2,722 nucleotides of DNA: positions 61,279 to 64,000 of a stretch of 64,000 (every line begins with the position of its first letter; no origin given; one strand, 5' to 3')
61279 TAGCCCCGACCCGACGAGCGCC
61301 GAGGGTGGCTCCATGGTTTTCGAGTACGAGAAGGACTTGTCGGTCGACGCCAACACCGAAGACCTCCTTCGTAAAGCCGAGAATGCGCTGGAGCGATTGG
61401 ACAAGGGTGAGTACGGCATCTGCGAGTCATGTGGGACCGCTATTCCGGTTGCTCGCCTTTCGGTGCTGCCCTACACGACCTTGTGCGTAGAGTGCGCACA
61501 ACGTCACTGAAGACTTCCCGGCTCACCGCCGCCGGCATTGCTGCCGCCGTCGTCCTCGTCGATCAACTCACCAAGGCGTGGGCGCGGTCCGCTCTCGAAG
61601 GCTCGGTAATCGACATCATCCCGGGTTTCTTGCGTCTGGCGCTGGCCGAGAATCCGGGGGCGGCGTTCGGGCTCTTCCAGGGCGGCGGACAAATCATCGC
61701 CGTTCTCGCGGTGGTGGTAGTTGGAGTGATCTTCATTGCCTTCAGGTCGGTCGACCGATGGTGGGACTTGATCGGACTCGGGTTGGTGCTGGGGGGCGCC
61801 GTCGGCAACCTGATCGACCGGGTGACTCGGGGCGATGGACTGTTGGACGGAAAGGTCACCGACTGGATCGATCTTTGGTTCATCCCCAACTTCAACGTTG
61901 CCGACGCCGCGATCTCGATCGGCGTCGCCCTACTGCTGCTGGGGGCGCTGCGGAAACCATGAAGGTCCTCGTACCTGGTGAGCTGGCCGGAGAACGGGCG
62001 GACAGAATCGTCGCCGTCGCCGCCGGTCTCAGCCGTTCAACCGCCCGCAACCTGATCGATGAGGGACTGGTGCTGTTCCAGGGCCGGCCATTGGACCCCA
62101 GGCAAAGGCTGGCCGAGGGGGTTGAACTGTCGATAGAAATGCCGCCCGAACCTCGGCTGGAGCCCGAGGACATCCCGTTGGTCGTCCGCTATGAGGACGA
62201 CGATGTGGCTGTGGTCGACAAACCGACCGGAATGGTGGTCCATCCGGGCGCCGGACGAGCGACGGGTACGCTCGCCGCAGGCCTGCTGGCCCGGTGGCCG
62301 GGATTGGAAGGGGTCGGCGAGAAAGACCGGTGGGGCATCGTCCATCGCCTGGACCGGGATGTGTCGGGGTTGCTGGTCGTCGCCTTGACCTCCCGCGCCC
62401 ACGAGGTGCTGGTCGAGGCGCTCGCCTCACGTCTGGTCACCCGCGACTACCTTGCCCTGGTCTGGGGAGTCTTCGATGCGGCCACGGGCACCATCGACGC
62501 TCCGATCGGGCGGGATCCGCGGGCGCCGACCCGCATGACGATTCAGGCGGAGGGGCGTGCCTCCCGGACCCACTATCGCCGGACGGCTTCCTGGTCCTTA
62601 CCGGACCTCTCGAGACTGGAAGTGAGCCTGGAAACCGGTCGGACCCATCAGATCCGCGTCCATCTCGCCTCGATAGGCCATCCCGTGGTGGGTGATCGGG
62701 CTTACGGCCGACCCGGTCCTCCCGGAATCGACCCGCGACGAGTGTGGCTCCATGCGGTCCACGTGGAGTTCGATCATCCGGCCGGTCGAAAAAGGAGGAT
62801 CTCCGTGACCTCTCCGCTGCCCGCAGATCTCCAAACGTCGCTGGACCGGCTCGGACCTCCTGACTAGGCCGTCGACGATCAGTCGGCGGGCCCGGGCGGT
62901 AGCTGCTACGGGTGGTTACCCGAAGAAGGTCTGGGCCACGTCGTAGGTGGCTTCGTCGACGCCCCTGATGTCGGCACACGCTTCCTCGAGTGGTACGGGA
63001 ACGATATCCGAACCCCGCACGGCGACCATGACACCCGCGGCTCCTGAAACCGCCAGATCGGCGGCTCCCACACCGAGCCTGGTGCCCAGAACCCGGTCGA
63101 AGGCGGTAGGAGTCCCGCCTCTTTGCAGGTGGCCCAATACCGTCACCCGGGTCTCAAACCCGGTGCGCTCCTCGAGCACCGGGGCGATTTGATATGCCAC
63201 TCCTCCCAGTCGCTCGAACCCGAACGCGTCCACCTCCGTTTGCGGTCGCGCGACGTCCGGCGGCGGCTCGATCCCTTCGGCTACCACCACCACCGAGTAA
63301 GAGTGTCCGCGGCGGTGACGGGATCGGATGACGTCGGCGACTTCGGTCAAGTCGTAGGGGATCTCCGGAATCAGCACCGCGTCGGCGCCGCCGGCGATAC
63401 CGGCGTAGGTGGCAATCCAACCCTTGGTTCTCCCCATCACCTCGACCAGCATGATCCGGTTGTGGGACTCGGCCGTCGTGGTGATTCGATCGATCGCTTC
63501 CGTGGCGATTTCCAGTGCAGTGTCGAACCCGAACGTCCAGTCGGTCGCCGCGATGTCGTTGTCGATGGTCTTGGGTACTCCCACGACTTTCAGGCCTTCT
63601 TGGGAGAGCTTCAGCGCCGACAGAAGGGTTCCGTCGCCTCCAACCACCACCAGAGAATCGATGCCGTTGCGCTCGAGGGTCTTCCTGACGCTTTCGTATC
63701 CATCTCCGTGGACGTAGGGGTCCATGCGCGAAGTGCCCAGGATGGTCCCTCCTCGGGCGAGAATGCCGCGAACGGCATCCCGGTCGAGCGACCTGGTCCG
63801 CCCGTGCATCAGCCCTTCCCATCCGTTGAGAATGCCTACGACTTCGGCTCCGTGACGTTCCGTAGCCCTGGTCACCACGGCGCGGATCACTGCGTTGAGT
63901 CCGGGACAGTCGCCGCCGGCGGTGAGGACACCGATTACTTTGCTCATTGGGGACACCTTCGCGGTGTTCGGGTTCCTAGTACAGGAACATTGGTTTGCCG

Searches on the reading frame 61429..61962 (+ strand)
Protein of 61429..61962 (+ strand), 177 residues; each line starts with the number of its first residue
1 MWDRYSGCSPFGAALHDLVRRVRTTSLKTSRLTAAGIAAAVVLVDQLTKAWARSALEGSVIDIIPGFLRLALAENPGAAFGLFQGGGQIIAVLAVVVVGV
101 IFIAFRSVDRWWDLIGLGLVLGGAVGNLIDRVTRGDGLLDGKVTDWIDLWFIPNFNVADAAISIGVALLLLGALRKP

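Call 67: search_protein_families(library=pfam, proteins=[window:61429-61962:+], max_evalue=0.0001)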
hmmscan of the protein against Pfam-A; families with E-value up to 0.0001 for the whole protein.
window:61429-61962:+ (177 aa): 1 family
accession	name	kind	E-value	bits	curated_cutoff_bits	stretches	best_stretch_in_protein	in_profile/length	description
PF01252.23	Peptidase_A8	-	5.9e-34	117.7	25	1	37-173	1-140/142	Signal peptidase (SPase) II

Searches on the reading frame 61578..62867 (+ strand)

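Call 67: search_protein_families(library=pfam, proteins=[window:61578-62867:+], max_evalue=0.0001)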
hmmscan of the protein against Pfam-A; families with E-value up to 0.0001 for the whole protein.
window:61578-62867:+ (429 aa): 1 family
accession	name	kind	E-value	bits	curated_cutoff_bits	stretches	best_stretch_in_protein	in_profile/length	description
PF00849.27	PseudoU_synth_2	-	5.2e-27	95.4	26.8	1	209-365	1-152/152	RNA pseudouridylate synthase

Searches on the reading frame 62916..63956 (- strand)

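Call 67: search_protein_families(library=pfam, proteins=[window:62916-63956:-], max_evalue=0.0001)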
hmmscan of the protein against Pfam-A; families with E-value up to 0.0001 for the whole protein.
window:62916-63956:- (346 aa): 2 families
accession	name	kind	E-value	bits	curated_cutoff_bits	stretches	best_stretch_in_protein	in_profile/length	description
PF00365.25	PFK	-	7.8e-109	363.8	30.9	1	8-301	2-276/277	Phosphofructokinase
PF01513.26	NAD_kinase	-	6e-05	23.8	25.5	1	93-128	67-103/130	ATP-NAD kinase N-terminal domain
